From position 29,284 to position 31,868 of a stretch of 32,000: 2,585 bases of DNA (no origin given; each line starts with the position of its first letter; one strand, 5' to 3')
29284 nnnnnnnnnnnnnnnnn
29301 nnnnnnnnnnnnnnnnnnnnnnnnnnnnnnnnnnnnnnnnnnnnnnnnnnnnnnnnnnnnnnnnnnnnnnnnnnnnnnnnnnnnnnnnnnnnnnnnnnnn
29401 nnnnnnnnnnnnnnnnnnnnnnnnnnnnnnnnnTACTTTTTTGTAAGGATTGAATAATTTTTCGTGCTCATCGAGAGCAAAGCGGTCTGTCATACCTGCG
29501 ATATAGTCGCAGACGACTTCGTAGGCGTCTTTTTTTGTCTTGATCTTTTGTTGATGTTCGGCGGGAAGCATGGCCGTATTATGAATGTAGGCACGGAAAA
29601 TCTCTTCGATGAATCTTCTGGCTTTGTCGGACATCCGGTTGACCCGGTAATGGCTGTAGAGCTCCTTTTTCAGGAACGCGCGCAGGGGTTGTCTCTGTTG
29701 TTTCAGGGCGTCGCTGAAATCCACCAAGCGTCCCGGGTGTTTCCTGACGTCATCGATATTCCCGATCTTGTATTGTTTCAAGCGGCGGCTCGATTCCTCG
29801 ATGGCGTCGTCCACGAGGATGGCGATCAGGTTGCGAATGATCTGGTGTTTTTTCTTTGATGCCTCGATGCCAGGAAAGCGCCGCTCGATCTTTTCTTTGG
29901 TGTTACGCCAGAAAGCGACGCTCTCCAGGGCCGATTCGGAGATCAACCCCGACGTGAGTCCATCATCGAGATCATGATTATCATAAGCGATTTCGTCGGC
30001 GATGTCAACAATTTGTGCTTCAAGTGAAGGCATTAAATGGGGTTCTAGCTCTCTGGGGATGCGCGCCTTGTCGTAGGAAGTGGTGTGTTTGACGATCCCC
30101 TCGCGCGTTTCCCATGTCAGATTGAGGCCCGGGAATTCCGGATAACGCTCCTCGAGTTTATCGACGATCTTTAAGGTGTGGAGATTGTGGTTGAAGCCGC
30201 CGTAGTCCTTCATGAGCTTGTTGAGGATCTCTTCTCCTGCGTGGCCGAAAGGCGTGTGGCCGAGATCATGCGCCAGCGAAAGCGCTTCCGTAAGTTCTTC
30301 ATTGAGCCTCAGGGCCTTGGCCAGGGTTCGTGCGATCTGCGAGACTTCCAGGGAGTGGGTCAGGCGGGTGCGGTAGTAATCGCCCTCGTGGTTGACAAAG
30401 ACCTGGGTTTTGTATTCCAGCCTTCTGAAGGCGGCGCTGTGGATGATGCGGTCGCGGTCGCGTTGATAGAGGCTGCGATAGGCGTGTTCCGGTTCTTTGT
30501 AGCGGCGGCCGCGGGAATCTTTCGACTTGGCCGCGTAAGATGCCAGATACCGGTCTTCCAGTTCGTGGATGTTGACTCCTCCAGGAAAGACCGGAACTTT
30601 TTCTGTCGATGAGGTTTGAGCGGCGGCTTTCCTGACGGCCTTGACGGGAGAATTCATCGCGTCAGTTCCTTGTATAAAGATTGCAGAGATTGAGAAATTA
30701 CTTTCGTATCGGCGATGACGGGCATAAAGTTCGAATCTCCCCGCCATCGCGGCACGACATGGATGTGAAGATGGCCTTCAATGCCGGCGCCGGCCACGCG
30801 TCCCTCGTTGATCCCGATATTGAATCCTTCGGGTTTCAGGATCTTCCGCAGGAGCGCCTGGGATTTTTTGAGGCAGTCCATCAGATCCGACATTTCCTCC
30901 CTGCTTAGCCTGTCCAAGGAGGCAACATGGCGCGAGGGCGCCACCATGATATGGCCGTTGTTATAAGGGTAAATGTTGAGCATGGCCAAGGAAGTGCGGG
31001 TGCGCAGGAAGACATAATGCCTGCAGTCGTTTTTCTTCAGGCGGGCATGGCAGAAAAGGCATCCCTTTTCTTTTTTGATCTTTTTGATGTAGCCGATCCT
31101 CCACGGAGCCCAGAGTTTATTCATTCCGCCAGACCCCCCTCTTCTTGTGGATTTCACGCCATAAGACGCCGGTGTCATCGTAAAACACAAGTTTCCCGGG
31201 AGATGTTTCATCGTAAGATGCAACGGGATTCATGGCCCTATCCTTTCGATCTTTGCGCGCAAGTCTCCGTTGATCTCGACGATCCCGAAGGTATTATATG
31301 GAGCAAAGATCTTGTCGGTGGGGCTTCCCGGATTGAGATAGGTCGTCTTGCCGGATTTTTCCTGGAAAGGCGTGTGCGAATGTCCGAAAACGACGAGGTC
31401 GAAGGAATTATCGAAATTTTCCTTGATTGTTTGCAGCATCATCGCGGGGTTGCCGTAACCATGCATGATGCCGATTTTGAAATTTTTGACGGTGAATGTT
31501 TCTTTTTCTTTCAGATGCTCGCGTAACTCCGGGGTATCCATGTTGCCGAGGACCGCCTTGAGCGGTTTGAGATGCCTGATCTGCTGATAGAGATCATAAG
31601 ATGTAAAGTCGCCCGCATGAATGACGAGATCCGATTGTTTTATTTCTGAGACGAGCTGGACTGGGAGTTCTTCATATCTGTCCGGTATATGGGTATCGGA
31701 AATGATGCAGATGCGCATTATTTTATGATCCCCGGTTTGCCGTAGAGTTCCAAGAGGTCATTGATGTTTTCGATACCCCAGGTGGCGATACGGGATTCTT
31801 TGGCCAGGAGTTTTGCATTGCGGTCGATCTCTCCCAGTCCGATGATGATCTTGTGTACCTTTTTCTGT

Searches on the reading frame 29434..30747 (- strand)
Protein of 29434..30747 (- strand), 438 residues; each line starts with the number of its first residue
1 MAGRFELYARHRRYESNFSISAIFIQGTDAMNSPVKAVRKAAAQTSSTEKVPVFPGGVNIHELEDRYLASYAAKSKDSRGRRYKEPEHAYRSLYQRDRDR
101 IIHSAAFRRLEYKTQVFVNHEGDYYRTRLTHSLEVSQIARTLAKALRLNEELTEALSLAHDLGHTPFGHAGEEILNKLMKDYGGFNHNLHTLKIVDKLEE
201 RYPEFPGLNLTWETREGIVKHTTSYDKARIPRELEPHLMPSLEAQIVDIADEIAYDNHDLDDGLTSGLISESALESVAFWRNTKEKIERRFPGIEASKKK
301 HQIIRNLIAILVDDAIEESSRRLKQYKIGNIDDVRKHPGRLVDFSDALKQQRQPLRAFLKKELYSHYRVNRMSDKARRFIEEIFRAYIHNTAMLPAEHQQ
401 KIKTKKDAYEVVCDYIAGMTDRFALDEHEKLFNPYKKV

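Call 86: search_protein_families(library=pfam, proteins=[window:29434-30747:-], max_evalue=0.001)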
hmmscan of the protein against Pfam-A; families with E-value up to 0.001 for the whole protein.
window:29434-30747:- (438 aa): 2 families
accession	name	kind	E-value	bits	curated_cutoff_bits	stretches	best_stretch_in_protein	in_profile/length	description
PF13286.11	HD_assoc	-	8e-26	90.9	22.2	1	342-430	1-91/91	Phosphohydrolase-associated domain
PF01966.28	HD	-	2.2e-18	67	22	1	128-255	1-115/116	HD domain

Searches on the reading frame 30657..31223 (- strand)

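Call 86: search_protein_families(library=pfam, proteins=[window:30657-31223:-], max_evalue=0.001)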
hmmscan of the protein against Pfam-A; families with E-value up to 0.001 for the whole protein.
window:30657-31223:- (189 aa): 2 families
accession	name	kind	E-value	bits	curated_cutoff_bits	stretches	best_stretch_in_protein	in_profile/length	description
PF01230.28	HIT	-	1.6e-15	57.9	21.5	1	71-159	8-95/98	HIT domain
PF11969.13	DcpS_C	-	1.6e-05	25.8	24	1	55-157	2-100/114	Scavenger mRNA decapping enzyme C-term binding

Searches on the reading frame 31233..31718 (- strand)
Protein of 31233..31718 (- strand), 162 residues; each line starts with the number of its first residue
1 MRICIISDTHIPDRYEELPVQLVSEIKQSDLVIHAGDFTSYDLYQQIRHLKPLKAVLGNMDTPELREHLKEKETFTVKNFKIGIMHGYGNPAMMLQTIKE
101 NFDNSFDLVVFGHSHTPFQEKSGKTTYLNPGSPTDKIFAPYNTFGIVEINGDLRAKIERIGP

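Call 86: search_protein_families(library=pfam, proteins=[window:31233-31718:-], max_evalue=0.001)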
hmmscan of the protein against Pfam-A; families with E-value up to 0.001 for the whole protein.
window:31233-31718:- (162 aa): 2 families
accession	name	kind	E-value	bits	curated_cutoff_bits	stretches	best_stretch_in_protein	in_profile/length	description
PF12850.12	Metallophos_2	-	8.5e-35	120.5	27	1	1-150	1-152/154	Calcineurin-like phosphoesterase superfamily domain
PF00149.33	Metallophos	-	3.3e-10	41.2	21.5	1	1-72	1-79/191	Calcineurin-like phosphoesterase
